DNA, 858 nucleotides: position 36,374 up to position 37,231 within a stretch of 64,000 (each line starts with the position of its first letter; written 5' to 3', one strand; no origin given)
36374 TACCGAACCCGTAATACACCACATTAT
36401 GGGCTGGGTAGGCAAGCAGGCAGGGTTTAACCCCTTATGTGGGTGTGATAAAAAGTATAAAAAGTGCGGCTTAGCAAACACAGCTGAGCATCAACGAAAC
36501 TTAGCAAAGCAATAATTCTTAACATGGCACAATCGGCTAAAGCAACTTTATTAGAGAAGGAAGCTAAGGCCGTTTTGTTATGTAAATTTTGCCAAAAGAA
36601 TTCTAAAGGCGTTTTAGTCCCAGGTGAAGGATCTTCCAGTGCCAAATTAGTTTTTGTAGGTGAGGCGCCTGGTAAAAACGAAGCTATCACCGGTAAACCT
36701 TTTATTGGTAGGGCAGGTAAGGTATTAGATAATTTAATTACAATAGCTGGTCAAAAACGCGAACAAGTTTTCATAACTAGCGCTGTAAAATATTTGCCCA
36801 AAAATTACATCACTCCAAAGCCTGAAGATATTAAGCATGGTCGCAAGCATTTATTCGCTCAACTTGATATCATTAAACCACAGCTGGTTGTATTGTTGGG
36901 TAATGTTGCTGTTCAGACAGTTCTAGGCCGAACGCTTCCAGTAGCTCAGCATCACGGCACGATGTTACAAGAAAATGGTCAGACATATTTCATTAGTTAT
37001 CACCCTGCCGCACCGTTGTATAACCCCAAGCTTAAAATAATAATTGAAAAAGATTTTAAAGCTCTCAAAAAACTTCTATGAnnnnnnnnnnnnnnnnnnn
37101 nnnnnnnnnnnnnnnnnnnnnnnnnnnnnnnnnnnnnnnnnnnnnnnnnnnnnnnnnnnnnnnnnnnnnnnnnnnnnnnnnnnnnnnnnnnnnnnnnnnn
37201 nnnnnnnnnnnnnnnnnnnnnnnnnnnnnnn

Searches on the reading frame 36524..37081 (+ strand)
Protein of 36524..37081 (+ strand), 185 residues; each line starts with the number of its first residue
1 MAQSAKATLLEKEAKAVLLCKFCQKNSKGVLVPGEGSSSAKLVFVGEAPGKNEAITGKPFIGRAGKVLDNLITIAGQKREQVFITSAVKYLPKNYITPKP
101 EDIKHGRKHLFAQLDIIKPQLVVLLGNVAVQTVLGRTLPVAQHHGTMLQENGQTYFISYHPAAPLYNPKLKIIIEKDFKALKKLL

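Call 27: find_encoding_contigs(protein=window:36524-37081:+, flank=5000, max_places=10)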
Protein window:36524-37081:+ (185 aa): 23 contigs read that carry it; 8 places shown.
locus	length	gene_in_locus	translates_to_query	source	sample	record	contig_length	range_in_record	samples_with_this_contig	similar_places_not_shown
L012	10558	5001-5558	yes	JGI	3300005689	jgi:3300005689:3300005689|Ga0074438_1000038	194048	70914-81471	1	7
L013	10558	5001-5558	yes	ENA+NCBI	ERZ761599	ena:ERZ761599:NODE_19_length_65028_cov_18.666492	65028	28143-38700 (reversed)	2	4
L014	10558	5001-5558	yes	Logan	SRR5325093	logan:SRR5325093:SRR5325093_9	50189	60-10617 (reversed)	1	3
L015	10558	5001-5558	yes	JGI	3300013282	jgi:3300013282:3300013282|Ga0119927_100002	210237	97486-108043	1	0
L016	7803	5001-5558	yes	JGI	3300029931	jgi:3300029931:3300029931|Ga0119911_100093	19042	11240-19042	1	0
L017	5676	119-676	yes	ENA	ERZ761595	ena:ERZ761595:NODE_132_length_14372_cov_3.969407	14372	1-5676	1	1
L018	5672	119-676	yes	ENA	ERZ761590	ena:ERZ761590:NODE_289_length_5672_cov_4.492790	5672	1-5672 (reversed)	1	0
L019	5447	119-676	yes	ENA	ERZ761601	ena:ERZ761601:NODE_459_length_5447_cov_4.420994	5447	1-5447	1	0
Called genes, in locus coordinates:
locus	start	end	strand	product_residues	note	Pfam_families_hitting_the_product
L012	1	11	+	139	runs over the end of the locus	-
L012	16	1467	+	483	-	PF00112:Peptidase_C1, PF01551:Peptidase_M23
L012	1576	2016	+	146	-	-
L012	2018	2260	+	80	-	-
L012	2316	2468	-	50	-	-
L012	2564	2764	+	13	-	-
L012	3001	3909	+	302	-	PF00589:Phage_integrase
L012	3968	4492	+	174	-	-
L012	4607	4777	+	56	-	-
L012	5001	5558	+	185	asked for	PF03167:UDG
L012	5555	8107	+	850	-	PF17900:Peptidase_M1_N, PF01433:Peptidase_M1, PF11838:ERAP1_C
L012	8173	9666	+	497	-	PF21760:SecD_1st, PF22599:SecDF_P1_head, PF02355:SecD_SecF_C (weak), PF03176:MMPL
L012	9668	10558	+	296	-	PF07549:Sec_GG, PF02355:SecD_SecF_C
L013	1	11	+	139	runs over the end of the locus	-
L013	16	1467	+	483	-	PF00112:Peptidase_C1, PF01551:Peptidase_M23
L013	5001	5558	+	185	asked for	PF03167:UDG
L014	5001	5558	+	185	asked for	PF03167:UDG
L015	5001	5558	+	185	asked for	PF03167:UDG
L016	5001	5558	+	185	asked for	PF03167:UDG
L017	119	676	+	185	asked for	PF03167:UDG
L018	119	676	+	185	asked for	PF03167:UDG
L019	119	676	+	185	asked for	PF03167:UDG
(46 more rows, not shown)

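Call 107: list_cluster_members(proteins=[window:36524-37078:+, window:1863-2204:+])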
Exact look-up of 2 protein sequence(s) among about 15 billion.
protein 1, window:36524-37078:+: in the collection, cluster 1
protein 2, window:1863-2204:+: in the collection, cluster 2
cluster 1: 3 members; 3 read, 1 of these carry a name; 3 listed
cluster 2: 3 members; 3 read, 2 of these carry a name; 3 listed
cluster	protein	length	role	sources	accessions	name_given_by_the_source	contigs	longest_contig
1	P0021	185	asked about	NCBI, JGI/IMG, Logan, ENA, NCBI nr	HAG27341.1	TPA: uracil-DNA glycosylase [Patescibacteria group bacterium] | DNA polymerase | uracil-DNA glycosylase [Patescibacteria group bacterium]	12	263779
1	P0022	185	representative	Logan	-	-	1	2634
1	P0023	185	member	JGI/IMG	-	-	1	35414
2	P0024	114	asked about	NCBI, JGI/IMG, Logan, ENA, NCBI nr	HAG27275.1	TPA: ribosome-associated translation inhibitor RaiA [Patescibacteria group bacterium] | ribosomal subunit interface protein | ribosome-associated translation inhibitor RaiA [Patescibacteria group bacterium]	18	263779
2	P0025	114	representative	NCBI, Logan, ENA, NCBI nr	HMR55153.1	MAG TPA: ribosome-associated translation inhibitor RaiA [Candidatus Doudnabacteria ... | ribosome-associated translation inhibitor RaiA [Candidatus Doudnabacteria bacterium]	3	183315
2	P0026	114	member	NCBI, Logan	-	-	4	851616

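Call 109: find_encoding_contigs(protein=P0025, flank=6000, max_places=4)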
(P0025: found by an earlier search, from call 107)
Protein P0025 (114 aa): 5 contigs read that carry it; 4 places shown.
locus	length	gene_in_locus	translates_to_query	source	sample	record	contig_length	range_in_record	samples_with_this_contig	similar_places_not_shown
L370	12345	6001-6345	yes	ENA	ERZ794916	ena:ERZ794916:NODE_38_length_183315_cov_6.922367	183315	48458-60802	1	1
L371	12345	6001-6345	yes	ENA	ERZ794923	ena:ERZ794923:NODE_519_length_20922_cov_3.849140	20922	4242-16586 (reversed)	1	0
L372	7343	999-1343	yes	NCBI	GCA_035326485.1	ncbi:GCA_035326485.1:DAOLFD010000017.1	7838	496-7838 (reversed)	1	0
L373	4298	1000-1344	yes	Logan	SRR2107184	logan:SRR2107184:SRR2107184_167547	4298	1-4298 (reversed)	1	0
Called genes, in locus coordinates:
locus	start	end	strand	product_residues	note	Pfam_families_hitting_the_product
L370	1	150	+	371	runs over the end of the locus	PF13439:Glyco_transf_4, PF20706:GT4-conflict, PF00534:Glycos_transf_1, PF13692:Glyco_trans_1_4, PF13524:Glyco_trans_1_2 (weak)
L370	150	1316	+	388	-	PF13439:Glyco_transf_4, PF20706:GT4-conflict, PF00534:Glycos_transf_1, PF13692:Glyco_trans_1_4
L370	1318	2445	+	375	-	PF03033:Glyco_transf_28, PF04101:Glyco_tran_28_C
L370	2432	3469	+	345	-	PF01734:Patatin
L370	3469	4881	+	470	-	PF01225:Mur_ligase, PF08245:Mur_ligase_M, PF02875:Mur_ligase_C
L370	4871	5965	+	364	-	PF01565:FAD_binding_4, PF02873:MurB_C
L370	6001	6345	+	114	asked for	PF02482:Ribosomal_S30AE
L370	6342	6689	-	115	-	-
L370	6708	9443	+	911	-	PF07517:SecA_DEAD, PF01043:SecA_PP_bind, PF21090:P-loop_SecA, PF07516:SecA_SW, PF02810:SEC-C (weak)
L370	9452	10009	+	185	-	PF03167:UDG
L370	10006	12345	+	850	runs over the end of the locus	PF17900:Peptidase_M1_N, PF01433:Peptidase_M1, PF11838:ERAP1_C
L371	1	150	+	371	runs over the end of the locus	PF13439:Glyco_transf_4, PF20706:GT4-conflict, PF00534:Glycos_transf_1, PF13692:Glyco_trans_1_4, PF13524:Glyco_trans_1_2 (weak)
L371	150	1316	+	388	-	PF13439:Glyco_transf_4, PF20706:GT4-conflict, PF00534:Glycos_transf_1, PF13692:Glyco_trans_1_4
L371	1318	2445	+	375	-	PF03033:Glyco_transf_28, PF04101:Glyco_tran_28_C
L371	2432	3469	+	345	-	PF01734:Patatin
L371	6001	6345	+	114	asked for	PF02482:Ribosomal_S30AE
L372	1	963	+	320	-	PF01565:FAD_binding_4, PF02873:MurB_C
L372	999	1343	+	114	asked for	PF02482:Ribosomal_S30AE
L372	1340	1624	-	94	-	-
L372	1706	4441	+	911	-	PF07517:SecA_DEAD, PF01043:SecA_PP_bind, PF21090:P-loop_SecA, PF07516:SecA_SW, PF02810:SEC-C (weak)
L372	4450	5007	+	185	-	PF03167:UDG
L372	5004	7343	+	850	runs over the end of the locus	PF17900:Peptidase_M1_N, PF01433:Peptidase_M1, PF11838:ERAP1_C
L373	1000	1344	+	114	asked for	PF02482:Ribosomal_S30AE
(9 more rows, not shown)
